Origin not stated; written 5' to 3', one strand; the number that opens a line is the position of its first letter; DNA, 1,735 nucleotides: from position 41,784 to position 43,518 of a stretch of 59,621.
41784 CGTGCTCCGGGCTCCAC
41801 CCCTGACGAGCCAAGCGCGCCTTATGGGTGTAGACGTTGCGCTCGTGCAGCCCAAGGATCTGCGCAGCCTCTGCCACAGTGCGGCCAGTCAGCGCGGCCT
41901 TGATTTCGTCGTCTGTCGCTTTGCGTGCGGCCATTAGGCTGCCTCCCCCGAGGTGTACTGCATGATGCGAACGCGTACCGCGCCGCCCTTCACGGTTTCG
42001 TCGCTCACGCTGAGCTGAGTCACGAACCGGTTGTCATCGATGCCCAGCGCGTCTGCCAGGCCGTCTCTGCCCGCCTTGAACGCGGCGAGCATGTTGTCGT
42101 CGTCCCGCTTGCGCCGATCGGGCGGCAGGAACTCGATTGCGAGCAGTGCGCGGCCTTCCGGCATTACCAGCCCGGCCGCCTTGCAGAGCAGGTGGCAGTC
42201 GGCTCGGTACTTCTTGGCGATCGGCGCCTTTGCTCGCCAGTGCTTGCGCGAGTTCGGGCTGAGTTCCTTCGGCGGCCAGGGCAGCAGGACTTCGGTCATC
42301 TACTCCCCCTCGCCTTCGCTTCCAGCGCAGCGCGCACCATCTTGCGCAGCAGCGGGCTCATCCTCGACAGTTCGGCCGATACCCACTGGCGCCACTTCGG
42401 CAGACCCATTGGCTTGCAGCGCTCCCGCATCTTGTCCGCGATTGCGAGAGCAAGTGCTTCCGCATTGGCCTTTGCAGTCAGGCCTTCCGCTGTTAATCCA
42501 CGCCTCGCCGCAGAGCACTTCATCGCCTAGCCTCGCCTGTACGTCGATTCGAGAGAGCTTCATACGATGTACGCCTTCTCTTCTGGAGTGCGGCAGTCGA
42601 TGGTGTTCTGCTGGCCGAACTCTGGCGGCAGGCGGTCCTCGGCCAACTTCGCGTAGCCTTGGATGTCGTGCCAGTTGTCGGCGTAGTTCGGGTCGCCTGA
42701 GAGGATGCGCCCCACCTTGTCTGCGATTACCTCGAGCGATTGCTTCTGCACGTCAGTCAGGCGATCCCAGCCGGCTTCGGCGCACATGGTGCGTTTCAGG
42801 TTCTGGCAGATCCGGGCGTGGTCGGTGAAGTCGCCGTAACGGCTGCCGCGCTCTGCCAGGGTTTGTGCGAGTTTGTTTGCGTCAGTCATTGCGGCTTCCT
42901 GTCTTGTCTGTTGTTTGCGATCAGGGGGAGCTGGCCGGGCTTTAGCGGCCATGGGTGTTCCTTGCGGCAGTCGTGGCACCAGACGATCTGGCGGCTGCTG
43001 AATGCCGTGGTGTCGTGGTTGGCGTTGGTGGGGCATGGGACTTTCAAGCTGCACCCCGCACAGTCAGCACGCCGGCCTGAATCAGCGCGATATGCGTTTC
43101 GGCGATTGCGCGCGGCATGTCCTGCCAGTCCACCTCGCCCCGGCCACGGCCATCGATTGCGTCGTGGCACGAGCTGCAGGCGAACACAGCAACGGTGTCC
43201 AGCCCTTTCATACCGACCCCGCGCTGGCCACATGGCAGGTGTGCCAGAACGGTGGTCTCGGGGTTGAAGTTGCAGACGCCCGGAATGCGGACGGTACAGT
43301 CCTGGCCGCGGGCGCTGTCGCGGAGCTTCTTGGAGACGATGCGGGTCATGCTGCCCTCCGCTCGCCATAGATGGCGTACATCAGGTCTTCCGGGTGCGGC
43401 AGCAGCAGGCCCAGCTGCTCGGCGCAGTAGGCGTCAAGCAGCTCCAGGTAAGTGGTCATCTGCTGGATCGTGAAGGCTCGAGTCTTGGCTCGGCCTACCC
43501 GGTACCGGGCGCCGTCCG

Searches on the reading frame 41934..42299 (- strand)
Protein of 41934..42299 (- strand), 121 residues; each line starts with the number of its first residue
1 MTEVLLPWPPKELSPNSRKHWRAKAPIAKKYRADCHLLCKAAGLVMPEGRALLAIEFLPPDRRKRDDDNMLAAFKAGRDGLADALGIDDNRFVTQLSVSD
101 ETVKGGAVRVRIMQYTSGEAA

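Call 71: search_protein_families(library=phrogs, proteins=[window:41934-42299:-], max_evalue=0.00001)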
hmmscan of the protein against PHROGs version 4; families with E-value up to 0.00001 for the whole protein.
window:41934-42299:- (121 aa): 2 families
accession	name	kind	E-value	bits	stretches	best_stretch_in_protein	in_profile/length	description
phrog_34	-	DNA, RNA and nucleotide metabolism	3.5e-27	96.7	1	1-119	74-198/259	RusA-like Holliday junction resolvase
phrog_1532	-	unknown function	8.5e-08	32.8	1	53-118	12-75/80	-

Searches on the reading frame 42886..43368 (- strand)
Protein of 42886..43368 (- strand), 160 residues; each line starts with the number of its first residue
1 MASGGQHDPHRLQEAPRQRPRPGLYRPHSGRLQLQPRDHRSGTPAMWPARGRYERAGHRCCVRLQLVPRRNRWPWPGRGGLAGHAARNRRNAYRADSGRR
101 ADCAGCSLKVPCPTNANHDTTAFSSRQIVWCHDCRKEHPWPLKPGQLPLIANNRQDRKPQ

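Call 71: search_protein_families(library=phrogs, proteins=[window:42886-43368:-], max_evalue=0.00001)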
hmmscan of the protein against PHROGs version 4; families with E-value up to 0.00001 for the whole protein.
window:42886-43368:- (160 aa): 1 family
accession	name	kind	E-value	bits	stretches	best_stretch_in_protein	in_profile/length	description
phrog_25658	-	unknown function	2.9e-06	28.3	1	124-160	24-58/58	-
